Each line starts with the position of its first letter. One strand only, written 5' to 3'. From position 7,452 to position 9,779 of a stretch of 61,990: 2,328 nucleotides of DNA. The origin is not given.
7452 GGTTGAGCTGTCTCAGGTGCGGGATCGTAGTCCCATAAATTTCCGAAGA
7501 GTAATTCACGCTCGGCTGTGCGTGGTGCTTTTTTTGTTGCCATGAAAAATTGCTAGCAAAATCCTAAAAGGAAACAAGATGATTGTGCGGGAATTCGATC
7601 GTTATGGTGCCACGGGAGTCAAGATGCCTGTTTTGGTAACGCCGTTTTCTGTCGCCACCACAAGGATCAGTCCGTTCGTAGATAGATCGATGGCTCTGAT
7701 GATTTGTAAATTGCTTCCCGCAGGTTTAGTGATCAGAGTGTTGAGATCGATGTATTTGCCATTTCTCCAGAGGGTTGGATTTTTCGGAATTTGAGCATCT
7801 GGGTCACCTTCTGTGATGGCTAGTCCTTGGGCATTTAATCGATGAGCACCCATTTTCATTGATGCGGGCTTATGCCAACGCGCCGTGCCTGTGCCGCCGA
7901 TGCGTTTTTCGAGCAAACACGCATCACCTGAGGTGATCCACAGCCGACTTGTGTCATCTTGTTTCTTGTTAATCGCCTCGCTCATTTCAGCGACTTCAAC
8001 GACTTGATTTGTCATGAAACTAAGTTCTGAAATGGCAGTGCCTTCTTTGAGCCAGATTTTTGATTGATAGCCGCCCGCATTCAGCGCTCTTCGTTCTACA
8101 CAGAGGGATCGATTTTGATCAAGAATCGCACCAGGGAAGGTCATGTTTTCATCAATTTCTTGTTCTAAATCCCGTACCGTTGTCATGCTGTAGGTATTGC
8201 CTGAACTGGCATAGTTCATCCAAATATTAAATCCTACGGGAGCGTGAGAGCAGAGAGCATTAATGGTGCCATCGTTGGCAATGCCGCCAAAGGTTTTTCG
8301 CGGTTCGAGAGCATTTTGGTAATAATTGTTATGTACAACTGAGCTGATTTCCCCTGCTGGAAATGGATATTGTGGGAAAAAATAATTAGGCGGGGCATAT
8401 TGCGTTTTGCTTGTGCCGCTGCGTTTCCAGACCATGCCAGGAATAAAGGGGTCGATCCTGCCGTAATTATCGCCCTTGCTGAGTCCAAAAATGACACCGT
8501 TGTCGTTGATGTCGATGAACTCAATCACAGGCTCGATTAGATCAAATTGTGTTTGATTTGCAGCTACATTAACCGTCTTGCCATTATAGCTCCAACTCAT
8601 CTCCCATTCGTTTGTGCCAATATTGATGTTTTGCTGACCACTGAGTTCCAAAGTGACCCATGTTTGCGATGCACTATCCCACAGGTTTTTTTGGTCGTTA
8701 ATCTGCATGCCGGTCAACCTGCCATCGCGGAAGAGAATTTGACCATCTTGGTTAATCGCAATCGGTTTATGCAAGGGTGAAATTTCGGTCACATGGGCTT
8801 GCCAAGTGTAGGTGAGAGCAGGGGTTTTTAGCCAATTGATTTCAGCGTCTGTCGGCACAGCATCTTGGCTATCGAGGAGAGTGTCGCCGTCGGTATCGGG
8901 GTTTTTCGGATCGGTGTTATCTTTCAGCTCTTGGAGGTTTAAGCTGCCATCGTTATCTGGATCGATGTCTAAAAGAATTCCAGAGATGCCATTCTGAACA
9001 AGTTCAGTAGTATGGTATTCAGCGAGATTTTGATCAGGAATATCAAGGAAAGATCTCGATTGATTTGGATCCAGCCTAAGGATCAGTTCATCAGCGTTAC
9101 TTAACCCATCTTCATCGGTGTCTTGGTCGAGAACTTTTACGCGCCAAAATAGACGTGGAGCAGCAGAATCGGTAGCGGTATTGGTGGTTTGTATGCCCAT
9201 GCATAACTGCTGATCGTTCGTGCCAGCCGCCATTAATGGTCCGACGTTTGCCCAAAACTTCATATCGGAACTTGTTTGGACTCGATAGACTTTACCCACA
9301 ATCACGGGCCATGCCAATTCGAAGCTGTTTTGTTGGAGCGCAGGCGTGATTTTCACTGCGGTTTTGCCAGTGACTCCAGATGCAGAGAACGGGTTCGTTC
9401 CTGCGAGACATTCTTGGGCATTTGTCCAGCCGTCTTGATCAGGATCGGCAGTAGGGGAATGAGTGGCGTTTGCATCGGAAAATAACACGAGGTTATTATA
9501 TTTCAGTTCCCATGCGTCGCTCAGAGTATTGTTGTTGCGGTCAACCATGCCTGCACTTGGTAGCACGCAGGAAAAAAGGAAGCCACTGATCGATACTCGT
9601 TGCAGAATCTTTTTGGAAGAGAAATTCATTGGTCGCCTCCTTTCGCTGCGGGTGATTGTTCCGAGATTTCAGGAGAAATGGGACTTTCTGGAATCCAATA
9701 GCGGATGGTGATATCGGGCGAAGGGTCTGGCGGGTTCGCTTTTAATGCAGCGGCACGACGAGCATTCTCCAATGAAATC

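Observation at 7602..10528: Second copy of the partner plus N-module cassette with a different payload and the same ATGA coupling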

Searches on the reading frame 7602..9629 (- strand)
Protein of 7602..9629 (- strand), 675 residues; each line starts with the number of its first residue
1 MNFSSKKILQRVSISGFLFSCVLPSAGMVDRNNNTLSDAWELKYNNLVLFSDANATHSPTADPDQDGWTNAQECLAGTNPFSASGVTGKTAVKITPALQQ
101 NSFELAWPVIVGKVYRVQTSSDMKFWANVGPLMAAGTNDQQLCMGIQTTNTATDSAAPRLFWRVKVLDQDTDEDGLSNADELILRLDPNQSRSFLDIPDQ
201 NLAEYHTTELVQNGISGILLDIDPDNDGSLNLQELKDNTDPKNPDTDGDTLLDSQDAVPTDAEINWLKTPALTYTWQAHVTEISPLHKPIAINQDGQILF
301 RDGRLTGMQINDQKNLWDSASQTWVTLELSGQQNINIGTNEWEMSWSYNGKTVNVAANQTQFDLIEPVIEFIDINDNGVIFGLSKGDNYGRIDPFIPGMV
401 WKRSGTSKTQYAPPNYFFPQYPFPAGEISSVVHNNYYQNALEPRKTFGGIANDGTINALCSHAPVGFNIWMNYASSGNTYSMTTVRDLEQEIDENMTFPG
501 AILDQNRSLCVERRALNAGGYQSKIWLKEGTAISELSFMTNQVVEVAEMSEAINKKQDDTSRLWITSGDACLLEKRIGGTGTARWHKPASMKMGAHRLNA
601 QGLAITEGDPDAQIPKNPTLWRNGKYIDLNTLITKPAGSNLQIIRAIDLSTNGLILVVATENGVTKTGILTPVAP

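Call 3: search_protein_families(library=pfam, proteins=[window:7602-9629:-], max_evalue=1)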
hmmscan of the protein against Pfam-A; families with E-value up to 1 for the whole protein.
window:7602-9629:- (675 aa): 4 families
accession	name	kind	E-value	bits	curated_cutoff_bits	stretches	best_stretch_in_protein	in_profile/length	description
PF18884.5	TSP3_bac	-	0.0019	18.4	25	1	170-183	1-14/22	Bacterial TSP3 repeat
PF24784.1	Temptin_C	-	0.042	14.8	27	1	147-182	39-74/98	Temptin C-terminal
PF23854.1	DUF7217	-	0.14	12.2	29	1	271-368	25-120/238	Domain of unknown function (DUF7217)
PF00036.39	EF-hand_1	-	0.15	12.1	25.4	1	221-236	8-23/29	EF hand domain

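Call 4: search_protein_families(library=ncbifam, proteins=[window:7602-9629:-], max_evalue=1)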
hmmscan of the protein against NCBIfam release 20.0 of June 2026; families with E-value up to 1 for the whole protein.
window:7602-9629:- (675 aa): 2 families
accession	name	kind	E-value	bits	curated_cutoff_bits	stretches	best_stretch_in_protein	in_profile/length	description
NF042425.1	Amuc_1099_fam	equivalog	3.5e-10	40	50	3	54-83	121-150/321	Amuc_1099 family pilus-like system protein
NF053806.1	lanmdlnLanM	equivalog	0.049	13.7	135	0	157-255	23-117/132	lanmodulin LanM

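Call 23: search_solved_structures(query=window:7602-9629:-, max_evalue=1)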
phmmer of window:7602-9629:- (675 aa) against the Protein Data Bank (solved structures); distinct sequences matched with E-value up to 1: 2.
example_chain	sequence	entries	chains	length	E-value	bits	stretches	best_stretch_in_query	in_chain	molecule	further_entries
1sgc_A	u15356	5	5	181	0.2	13.2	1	402-489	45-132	PROTEINASE A | PROTEINASE A (SGPA)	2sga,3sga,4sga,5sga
1s6j_A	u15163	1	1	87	0.44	12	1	193-261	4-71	Calcium-dependent protein kinase SK5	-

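Call 55: find_homologous_proteins(query=window:7602-9629:-)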
Query window:7602-9629:- (675 aa): 78 proteins with E <= 0.001 among 7671 candidates.
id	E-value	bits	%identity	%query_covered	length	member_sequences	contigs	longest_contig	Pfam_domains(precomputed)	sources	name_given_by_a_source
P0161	0.0e+0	1487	95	100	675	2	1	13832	PF18884.6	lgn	-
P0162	5.2e-207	707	52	97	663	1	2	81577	PF18884.6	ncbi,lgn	-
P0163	4.6e-199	681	49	99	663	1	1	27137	-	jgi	jgi:hypothetical protein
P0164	1.8e-197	676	51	96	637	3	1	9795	-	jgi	jgi:hypothetical protein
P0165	3.6e-118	414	44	77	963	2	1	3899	PF18884.6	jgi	jgi:hypothetical protein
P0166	9.6e-107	376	41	84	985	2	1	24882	PF18884.6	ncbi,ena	-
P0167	4.3e-105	371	44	76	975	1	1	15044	-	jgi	jgi:hypothetical protein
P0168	6.1e-81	291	39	75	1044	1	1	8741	PF18884.6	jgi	jgi:hypothetical protein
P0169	1.3e-76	277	41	67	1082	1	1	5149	PF01520.24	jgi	jgi:N-acetylmuramoyl-L-alanine amidase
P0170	7.2e-57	211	34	68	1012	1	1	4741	-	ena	-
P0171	4.6e-40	156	35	47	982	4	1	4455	PF18884.6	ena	-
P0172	5.8e-38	149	37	36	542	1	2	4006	PF18884.6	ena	-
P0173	5.4e-32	129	38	31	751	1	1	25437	PF18884.6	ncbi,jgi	jgi:hypothetical protein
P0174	7.8e-32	129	37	39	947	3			PF18884.6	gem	-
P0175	8.0e-32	129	35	38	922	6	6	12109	PF10720.15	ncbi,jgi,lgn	jgi:hypothetical protein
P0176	3.1e-31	127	37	36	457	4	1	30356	PF18884.6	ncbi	-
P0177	5.2e-31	126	36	36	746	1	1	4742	PF18884.6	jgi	-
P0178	2.2e-29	120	35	37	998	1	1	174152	PF13385.14,PF18884.6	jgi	jgi:hypothetical protein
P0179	1.9e-28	117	37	34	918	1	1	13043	PF04862.19,PF18884.6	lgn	-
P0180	6.4e-27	112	38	34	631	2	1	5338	PF18884.6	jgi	-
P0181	7.3e-27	112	36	35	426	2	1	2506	PF18884.6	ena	-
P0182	1.5e-26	111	37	33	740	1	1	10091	PF18884.6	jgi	jgi:hypothetical protein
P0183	2.5e-24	104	35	36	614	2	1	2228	PF04862.19,PF18884.6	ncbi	-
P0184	1.6e-23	101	35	37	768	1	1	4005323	PF18884.6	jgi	jgi:hypothetical protein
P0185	5.6e-23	99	38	33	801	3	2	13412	PF18884.6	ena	-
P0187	3.6e-22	97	35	34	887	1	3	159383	PF18884.6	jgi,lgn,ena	-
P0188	8.1e-22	95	32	43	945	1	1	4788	PF18884.6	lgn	-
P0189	2.3e-21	94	35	38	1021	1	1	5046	PF10720.15,PF18884.6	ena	-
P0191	1.4e-20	91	36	36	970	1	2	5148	PF18884.6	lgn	-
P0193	7.0e-20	89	34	36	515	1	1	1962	PF18884.6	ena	-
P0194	7.8e-20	89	32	39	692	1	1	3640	PF18884.6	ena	-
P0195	1.2e-19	88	39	25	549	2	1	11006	PF13385.14,PF18884.6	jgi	-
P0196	1.8e-19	88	33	37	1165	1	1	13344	PF13385.14,PF18884.6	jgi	jgi:hypothetical protein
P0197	3.2e-19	87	34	37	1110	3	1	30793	PF18884.6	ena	-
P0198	4.8e-19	86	32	43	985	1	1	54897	PF18884.6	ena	-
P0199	1.6e-18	85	38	27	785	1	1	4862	PF18884.6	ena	-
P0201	2.2e-17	81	35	26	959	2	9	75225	PF08757.18,PF00932.26,PF13287.13,PF13290.14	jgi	jgi:hypothetical protein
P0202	3.3e-16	77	38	23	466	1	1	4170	PF18884.6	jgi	jgi:hypothetical protein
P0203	6.2e-16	76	35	36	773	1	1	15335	PF18884.6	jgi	jgi:hypothetical protein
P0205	4.1e-15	73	34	34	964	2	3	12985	PF18884.6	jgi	jgi:hypothetical protein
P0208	6.0e-14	69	33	35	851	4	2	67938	PF18884.6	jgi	jgi:hypothetical protein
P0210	3.9e-13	67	33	25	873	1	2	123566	PF08811.17,PF18884.6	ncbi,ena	-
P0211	2.4e-12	64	33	26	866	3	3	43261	PF18884.6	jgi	jgi:hypothetical protein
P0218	1.3e-10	58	31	33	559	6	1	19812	PF18884.6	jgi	jgi:hypothetical protein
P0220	1.9e-10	58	38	21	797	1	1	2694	PF18884.6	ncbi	ncbi:MAG: hypothetical protein WCS43_17280, partial [Verrucomicrobiota bacterium]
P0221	3.3e-10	57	31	26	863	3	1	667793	PF08811.17,PF18884.6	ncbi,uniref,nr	ncbi:DUF1800 family protein [Luteolibacter sp. GHJ8]|uniref:DUF1800 family protein n=1 Tax=Luteoliba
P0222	3.3e-10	57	31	36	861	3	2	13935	PF18884.6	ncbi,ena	-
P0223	6.3e-10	56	27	32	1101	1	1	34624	PF15892.12,PF18884.6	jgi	jgi:hypothetical protein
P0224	1.2e-9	55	29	33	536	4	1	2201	PF18884.6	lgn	-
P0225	4.9e-9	53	30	33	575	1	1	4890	PF18884.6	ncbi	ncbi:MAG: hypothetical protein RLZZ50_221, partial [Verrucomicrobiota bacterium]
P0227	7.8e-9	53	32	26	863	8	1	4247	PF08811.17,PF18884.6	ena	-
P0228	3.4e-8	50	26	34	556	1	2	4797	PF18884.6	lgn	-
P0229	1.2e-7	49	28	17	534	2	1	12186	PF18884.6,PF03495.20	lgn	-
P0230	1.6e-7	48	33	25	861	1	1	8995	PF08811.17,PF18884.6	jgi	jgi:uncharacterized protein (DUF1800 family)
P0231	3.0e-7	47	45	8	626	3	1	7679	PF18884.6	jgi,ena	-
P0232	7.5e-7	46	29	26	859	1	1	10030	PF08811.17,PF18884.6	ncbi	-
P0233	1.4e-6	45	39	8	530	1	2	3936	PF18884.6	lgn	-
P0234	1.4e-4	38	35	16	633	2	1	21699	PF18884.6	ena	-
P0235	2.9e-4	37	32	14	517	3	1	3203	PF18884.6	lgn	-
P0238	9.5e-4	36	34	16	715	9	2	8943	PF18884.6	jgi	jgi:hypothetical protein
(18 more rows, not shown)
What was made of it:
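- Tried and rejected: The full-length cargo query was needed (call 55).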

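Call 57: find_encoding_contigs(protein=P0221, flank=5000, max_places=2)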
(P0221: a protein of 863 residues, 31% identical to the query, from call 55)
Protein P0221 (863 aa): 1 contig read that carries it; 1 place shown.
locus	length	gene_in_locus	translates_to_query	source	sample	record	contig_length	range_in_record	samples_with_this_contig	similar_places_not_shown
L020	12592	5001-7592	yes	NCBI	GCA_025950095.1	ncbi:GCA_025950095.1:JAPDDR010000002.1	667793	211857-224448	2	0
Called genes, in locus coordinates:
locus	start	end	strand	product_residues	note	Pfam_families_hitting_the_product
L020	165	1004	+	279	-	PF14339:DUF4394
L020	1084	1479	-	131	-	PF07653:SH3_2, PF00018:SH3_1 (faint)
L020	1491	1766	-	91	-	-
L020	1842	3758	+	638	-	PF00270:DEAD, PF00271:Helicase_C, PF16124:RecQ_Zn_bind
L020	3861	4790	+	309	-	PF13668:Ferritin_2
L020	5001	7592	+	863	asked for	PF18884:TSP3_bac (faint), PF08811:DUF1800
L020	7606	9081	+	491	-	PF07394:DUF1501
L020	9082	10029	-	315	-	PF20030:bpMoxR (weak), PF00004:AAA (weak), PF07726:AAA_3, PF07728:AAA_5, PF17863:AAA_lid_2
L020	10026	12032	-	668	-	-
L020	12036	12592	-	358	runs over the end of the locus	PF05343:Peptidase_M42, PF01546:Peptidase_M20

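Call 58: find_encoding_contigs(protein=P0184, flank=5000, max_places=2)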
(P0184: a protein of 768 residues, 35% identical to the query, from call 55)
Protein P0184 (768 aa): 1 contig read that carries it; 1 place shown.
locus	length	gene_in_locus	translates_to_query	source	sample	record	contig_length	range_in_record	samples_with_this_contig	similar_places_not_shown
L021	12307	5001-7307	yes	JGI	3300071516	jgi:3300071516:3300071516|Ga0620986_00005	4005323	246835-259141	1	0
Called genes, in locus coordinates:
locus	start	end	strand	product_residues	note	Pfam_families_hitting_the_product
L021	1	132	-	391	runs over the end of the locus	PF00501:AMP-binding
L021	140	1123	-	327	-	PF22015:OSBS_N, PF13378:MR_MLE_C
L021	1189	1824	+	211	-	PF05635:23S_rRNA_IVP (faint)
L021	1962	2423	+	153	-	-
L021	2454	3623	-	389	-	PF03773:ArsP_1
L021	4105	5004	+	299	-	-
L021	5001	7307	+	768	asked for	PF18884:TSP3_bac (faint)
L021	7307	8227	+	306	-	-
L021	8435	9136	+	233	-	-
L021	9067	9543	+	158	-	PF03553:Na_H_antiporter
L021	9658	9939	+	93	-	PF00312:Ribosomal_S15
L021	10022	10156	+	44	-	-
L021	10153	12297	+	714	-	PF01138:RNase_PH, PF03725:RNase_PH_C, PF03726:PNPase, PF01138:RNase_PH, PF00013:KH_1, PF22675:KH-I_KHDC4-BBP (faint), PF00575:S1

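Call 59: find_encoding_contigs(protein=P0201, flank=5000, max_places=2)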
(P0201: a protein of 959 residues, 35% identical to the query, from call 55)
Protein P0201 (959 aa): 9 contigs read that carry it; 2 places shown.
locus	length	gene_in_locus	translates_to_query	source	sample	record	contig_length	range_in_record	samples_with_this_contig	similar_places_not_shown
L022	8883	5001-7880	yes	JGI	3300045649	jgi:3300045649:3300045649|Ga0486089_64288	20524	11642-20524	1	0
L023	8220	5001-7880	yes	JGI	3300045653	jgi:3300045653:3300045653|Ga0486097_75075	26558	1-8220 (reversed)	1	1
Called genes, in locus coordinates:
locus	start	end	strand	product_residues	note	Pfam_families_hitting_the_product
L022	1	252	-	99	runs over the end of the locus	PF00936:BMC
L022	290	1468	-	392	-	PF00871:Acetate_kinase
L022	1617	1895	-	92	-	PF00936:BMC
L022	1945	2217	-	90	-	PF00936:BMC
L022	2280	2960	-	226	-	PF06130:PTAC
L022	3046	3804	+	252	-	PF08220:HTH_DeoR, PF00455:DeoRC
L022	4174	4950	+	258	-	-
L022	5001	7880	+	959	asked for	PF00932:LTD, PF13290:CHB_HEX_C_1, PF13287:Fn3_assoc, PF08757:CotH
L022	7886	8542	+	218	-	-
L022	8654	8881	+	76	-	?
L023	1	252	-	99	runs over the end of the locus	PF00936:BMC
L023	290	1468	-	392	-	PF00871:Acetate_kinase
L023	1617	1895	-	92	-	PF00936:BMC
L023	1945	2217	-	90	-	PF00936:BMC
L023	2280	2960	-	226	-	PF06130:PTAC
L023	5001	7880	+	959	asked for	PF00932:LTD, PF13290:CHB_HEX_C_1, PF13287:Fn3_assoc, PF08757:CotH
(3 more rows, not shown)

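Call 60: find_encoding_contigs(protein=P0178, flank=5000, max_places=2)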
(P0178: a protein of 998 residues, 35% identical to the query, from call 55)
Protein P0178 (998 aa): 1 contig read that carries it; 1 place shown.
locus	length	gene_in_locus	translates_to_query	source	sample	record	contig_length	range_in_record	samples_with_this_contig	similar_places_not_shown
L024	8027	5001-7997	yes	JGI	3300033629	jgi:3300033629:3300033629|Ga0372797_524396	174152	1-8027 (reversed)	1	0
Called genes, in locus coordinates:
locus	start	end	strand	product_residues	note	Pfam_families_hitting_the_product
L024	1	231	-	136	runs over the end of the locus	PF07332:Phage_holin_3_6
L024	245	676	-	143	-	-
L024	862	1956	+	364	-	PF10282:Lactonase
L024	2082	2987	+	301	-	PF02195:ParB_N, PF17762:HTH_ParB, PF23552:ParB_C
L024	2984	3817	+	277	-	PF05096:Glu_cyclase_2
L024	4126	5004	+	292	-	-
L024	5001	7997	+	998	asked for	PF18884:TSP3_bac (weak), PF13385:Laminin_G_3 (weak)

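Call 61: find_encoding_contigs(protein=P0175, flank=5000, max_places=2)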
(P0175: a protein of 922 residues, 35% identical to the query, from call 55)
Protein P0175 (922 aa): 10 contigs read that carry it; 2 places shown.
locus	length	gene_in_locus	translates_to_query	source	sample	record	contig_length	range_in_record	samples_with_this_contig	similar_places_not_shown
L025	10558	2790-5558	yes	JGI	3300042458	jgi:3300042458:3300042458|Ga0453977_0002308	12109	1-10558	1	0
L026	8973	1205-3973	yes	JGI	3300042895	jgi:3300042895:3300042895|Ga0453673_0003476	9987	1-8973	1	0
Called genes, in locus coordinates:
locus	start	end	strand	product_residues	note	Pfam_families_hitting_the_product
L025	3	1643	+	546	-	?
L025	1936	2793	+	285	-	-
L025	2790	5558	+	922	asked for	PF10720:DUF2515 (faint)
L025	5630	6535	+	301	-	-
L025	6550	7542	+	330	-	-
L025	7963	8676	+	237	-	-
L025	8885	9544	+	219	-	PF02668:TauD (faint)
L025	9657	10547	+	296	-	-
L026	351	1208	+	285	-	-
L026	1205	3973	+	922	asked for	PF10720:DUF2515 (faint)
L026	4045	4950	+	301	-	-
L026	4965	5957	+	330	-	-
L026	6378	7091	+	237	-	-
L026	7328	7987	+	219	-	PF02668:TauD (faint)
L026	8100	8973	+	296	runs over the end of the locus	-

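Call 79: predict_structure(alignment_id=A6)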
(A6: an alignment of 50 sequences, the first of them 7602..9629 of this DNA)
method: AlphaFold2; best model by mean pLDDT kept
length: 675 residues; sequences in the alignment: 50
mean_pLDDT: 84.2   pTM: 0.78
mean pLDDT of the five models: 84.2, 84.2, 84.2, 80.8, 78.6
residues with pLDDT >= 90: 364; 70-90: 203; 50-70: 59; < 50: 49
segments of 3 or more residues with pLDDT < 50: 1-25, 419-440
pLDDT, mean of each block of 10 residues (from residue 1): 34 43 58 89 93 94 90 87 68 80 85 90 90 87 81 57 88 91 94 94 93 94 96 94 95 96 92 90 90 97 82 92 95 73 70 72 84 94 76 71 94 79 41 45 64 87 67 74 82 85 94 89 94 92 91 89 94 93 94 94 95 96 95 92 97 96 95 82
secondary structure, 60 per line:
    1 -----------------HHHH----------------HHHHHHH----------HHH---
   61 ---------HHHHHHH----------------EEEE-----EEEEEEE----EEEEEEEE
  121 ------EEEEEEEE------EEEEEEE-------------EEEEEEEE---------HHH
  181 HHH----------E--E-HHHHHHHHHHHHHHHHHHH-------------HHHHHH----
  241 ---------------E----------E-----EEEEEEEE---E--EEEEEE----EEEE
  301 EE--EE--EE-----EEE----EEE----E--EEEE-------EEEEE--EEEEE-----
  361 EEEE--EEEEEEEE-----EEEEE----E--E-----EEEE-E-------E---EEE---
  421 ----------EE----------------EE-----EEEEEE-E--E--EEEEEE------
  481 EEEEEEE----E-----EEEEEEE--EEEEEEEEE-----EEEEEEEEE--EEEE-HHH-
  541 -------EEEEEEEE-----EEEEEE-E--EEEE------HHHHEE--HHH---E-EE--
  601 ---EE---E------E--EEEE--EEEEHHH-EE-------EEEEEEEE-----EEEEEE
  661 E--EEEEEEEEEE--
elements in order: H18-21 H38-44 H70-76 E93-96 E102-108 E113-120 E127-134 E141-147 E161-168 H178-183 H199-217 H231-236 E273-280 E287-292 E297-302 E316-318 E323-325 E333-336 E344-348 E351-355 E361-364 E367-374 E380-384 E398-401 E415-417 E456-461 E469-474 E481-487 E498-504 E507-515 E521-529 E532-535 E548-555 E561-566 E571-574 H581-584 E619-622 E625-628 E642-649 E655-661 E664-673
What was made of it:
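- On Two-partner secretion (T5bSS): AF2 shows calcium-loop helices plus a six-strand sandwich (call 79).
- On Cohesin-dockerin: Two EF-hand-like loop-helix segments exist at the cargo N-terminus (sequence; call 79).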
